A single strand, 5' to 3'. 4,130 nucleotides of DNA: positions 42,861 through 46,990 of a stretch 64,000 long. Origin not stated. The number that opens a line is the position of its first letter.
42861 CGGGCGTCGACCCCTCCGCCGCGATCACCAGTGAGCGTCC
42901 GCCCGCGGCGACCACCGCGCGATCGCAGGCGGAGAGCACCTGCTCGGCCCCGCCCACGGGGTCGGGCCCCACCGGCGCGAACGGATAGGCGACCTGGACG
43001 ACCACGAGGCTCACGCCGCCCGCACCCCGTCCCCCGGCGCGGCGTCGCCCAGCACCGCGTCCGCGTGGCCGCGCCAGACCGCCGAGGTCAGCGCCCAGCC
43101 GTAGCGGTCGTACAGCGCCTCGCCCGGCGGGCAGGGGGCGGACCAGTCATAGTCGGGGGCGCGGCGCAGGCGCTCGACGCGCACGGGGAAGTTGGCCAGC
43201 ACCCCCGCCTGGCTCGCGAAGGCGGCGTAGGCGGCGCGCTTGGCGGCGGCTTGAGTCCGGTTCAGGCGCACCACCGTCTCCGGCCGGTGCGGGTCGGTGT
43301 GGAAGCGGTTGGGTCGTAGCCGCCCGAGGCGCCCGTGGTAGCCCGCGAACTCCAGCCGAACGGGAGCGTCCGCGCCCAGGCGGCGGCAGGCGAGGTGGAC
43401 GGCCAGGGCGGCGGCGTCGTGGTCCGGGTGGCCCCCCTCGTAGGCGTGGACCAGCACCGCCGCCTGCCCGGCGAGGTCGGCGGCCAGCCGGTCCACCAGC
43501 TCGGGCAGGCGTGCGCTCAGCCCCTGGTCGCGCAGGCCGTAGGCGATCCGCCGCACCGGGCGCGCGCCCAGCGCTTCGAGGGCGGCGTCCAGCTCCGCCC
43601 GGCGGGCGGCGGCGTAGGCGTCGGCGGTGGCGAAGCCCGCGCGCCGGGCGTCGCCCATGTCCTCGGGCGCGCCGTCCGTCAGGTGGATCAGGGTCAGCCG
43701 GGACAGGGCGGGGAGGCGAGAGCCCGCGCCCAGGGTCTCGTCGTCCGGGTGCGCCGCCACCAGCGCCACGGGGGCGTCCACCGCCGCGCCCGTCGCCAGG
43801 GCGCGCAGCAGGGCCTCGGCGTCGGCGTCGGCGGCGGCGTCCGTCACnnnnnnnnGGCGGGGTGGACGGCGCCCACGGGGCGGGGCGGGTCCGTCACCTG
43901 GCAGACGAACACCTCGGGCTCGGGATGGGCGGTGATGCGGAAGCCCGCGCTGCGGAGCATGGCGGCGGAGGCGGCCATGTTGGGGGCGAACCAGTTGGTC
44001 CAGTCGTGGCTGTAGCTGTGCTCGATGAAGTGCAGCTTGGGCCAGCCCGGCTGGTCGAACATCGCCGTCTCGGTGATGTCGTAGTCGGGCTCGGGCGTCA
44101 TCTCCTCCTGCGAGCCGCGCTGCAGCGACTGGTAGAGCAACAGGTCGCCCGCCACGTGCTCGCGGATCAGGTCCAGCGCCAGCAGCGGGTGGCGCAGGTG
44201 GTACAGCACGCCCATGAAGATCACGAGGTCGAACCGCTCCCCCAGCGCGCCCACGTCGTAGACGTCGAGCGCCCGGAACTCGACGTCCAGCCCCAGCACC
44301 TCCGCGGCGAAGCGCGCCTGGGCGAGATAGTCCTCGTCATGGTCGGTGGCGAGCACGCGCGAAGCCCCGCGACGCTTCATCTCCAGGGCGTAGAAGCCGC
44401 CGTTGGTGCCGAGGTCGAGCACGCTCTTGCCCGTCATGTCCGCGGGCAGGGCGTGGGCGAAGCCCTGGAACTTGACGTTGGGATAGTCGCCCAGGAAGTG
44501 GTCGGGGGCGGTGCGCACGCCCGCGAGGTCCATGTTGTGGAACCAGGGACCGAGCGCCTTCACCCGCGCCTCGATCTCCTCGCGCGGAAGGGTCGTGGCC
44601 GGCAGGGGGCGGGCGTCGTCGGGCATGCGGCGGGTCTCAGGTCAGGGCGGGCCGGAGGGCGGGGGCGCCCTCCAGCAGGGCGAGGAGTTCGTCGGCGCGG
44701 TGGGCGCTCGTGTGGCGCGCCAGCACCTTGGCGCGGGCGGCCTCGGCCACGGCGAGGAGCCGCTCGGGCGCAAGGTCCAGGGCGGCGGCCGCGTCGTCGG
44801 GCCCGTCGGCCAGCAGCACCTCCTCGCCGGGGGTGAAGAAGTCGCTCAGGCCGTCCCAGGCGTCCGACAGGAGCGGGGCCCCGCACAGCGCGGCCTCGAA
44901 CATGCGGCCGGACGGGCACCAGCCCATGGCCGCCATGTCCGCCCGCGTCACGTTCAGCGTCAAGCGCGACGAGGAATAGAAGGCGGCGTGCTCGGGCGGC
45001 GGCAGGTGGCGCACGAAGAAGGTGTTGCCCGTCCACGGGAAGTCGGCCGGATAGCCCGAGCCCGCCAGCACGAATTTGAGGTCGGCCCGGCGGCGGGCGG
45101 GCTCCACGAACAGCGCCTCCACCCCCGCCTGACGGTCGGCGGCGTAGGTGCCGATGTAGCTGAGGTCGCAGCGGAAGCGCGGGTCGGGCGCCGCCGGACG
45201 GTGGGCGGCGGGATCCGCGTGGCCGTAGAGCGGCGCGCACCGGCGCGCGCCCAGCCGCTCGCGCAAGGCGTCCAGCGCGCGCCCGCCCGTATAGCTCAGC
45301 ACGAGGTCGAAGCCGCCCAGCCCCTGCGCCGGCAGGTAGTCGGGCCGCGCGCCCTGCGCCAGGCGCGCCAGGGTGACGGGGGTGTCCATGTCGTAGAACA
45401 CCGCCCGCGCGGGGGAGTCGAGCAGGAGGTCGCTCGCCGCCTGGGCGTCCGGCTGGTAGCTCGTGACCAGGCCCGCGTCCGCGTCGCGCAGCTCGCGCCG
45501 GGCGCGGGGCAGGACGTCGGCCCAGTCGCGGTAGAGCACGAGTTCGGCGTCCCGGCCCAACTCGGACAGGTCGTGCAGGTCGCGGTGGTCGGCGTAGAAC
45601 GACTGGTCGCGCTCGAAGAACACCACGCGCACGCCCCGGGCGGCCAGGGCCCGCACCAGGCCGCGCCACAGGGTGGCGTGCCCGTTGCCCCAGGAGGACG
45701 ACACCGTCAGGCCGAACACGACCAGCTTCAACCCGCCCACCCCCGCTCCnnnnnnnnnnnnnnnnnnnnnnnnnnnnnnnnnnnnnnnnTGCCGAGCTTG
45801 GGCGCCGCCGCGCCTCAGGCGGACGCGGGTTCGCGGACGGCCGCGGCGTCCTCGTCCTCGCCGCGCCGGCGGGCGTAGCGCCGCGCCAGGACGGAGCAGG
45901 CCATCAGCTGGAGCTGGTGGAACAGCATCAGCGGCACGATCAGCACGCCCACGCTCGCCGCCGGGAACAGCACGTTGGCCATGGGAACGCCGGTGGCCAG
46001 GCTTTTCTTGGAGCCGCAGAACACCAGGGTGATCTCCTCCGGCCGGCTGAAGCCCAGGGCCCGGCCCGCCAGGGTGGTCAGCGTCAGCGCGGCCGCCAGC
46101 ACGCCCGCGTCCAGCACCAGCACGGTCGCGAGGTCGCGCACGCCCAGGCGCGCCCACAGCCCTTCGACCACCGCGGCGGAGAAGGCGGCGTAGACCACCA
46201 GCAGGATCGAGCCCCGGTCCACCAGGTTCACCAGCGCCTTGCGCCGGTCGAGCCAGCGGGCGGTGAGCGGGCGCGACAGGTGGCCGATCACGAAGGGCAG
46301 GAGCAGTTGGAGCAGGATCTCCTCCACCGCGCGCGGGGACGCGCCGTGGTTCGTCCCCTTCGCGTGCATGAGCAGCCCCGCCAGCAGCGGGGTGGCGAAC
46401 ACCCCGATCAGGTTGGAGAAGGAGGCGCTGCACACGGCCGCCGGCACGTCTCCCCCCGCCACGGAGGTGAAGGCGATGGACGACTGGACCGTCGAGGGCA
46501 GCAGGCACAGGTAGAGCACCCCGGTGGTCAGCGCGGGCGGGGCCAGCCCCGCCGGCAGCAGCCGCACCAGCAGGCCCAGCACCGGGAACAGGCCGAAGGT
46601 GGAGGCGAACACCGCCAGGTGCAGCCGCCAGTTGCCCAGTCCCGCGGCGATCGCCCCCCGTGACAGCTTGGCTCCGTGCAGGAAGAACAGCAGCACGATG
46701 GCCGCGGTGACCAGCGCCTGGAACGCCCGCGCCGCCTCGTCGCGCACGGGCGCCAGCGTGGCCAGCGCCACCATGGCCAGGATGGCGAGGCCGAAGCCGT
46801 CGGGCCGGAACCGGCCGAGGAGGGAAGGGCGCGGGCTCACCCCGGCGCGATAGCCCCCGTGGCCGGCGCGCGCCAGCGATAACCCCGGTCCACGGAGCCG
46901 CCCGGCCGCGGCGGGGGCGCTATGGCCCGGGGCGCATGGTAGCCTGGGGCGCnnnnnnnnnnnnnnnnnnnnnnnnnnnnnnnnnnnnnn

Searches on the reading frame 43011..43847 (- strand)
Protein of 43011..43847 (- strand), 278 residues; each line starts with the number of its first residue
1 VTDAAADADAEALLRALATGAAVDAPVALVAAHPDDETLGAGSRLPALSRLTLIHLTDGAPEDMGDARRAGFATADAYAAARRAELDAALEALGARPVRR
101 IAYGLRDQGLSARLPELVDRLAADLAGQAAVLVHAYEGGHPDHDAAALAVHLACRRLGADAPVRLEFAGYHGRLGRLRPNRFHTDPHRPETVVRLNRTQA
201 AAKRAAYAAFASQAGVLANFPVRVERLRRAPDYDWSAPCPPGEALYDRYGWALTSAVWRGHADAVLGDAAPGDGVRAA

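Call 69: search_protein_families(library=pfam, proteins=[window:43011-43847:-], max_evalue=0.001)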
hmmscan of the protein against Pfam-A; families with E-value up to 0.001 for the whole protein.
window:43011-43847:- (278 aa): 1 family
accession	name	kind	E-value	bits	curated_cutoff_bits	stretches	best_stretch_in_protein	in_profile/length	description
PF02585.22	PIG-L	-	1.2e-16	61.8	28.2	1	29-152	2-127/129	GlcNAc-PI de-N-acetylase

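Call 79: search_protein_families(library=ncbifam, proteins=[window:43011-43847:-], max_evalue=0.01)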
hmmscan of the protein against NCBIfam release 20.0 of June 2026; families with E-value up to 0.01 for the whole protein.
window:43011-43847:- (278 aa): 3 families
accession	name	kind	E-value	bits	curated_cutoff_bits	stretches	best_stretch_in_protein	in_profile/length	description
TIGR04000.1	thiol_BshB2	equivalog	7.8e-09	35.5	195.25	1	27-161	3-141/217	bacillithiol biosynthesis deacetylase BshB2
TIGR04001.1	thiol_BshB1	equivalog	1.8e-05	24.6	182.5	1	30-213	7-178/226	bacillithiol biosynthesis deacetylase BshB1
TIGR03445.1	mycothiol_MshB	equivalog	0.0024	17.8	224.35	1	29-110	2-91/284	N-acetyl-1-D-myo-inositol-2-amino-2-deoxy-alpha-D-glucopyranoside deacetylase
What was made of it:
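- The PIG-L protein is far below the MshB and BshB cut-offs (call 79).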

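Call 80: search_solved_structures(query=window:43011-43847:-, max_evalue=0.01)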
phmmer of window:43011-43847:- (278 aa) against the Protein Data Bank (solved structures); distinct sequences matched with E-value up to 0.01: 0.

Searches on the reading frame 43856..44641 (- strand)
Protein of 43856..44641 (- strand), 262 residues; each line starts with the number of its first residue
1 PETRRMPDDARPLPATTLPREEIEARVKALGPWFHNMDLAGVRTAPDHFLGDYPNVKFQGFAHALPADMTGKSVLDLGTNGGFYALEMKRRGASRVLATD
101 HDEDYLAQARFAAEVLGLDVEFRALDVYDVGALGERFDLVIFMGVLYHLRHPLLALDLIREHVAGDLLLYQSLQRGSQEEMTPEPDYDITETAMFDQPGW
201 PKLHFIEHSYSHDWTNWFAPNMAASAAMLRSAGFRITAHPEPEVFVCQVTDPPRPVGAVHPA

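Call 48: search_protein_families(library=ncbifam, proteins=[window:43856-44641:-], max_evalue=0.00001)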
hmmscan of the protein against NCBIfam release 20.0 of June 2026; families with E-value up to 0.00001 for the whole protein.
window:43856-44641:- (262 aa): 7 families
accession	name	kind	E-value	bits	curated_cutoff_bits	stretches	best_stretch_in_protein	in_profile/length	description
TIGR04290.1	meth_Rta_06860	hypoth_equivalog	3.1e-109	363.7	300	1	23-247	2-226/226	TIGR04290 family methyltransferase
NF011650.0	PRK15068.1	equivalog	1.2e-15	57.2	209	1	55-170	108-226/324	tRNA 5-methoxyuridine(34)/uridine 5-oxyacetic acid(34) synthase CmoB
TIGR00452.1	TIGR00452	equivalog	2.5e-15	56.1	275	1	55-187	103-238/316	tRNA 5-methoxyuridine(34)/uridine 5-oxyacetic acid(34) synthase CmoB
TIGR01983.1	UbiG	equivalog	1.9e-09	37.2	102.95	1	67-156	46-136/228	bifunctional 2-polyprenyl-6-hydroxyphenol methylase/3-demethylubiquinol 3-O-methyltransferase UbiG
NF041255.1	mycofact_MftM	equivalog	2e-07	30.7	200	1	69-152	138-220/289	mycofactocin oligosaccharide methyltransferase MftM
NF043040.1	corrin_prot_MT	hypoth_equivalog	4.7e-07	29.4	180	1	70-150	41-124/216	corrinoid protein-associated methyltransferase CpaM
NF001790.0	PRK00517.3-3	equivalog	6.2e-06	25.8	269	1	68-169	120-222/262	50S ribosomal protein L11 methyltransferase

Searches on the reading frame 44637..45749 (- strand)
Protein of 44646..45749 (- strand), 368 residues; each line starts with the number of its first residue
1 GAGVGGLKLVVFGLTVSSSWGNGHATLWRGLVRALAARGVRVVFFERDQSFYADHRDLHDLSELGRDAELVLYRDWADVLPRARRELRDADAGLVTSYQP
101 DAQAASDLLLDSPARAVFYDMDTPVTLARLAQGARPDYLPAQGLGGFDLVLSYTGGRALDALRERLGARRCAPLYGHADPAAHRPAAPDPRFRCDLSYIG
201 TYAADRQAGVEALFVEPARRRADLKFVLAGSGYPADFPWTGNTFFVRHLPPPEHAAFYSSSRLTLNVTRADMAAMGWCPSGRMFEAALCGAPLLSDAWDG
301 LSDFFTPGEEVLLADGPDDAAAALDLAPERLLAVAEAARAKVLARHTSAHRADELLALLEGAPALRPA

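Call 49: search_protein_families(library=ncbifam, proteins=[window:44646-45749:-], max_evalue=0.00001)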
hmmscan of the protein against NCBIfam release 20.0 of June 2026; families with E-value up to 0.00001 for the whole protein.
window:44646-45749:- (368 aa): 0 families

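Call 69: search_protein_families(library=pfam, proteins=[window:44637-45740:-], max_evalue=0.001)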
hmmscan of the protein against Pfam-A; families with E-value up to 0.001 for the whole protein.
window:44637-45740:- (367 aa): 1 family
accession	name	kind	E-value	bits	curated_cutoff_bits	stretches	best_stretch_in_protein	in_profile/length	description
PF13524.12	Glyco_trans_1_2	-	1.3e-40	139.1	25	1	209-354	3-144/144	Glycosyl transferase-like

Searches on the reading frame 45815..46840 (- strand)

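Call 69: search_protein_families(library=pfam, proteins=[window:45815-46840:-], max_evalue=0.001)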
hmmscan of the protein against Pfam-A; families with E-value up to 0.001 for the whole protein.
window:45815-46840:- (341 aa): 2 families
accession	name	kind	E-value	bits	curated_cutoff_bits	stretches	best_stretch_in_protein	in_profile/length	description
PF13593.11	SBF_like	-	2.1e-97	326.6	25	1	14-324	1-313/313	SBF-like CPA transporter family (DUF4137)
PF01758.21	SBF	-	3.4e-12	46.9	24.3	1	49-222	5-183/191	Sodium Bile acid symporter family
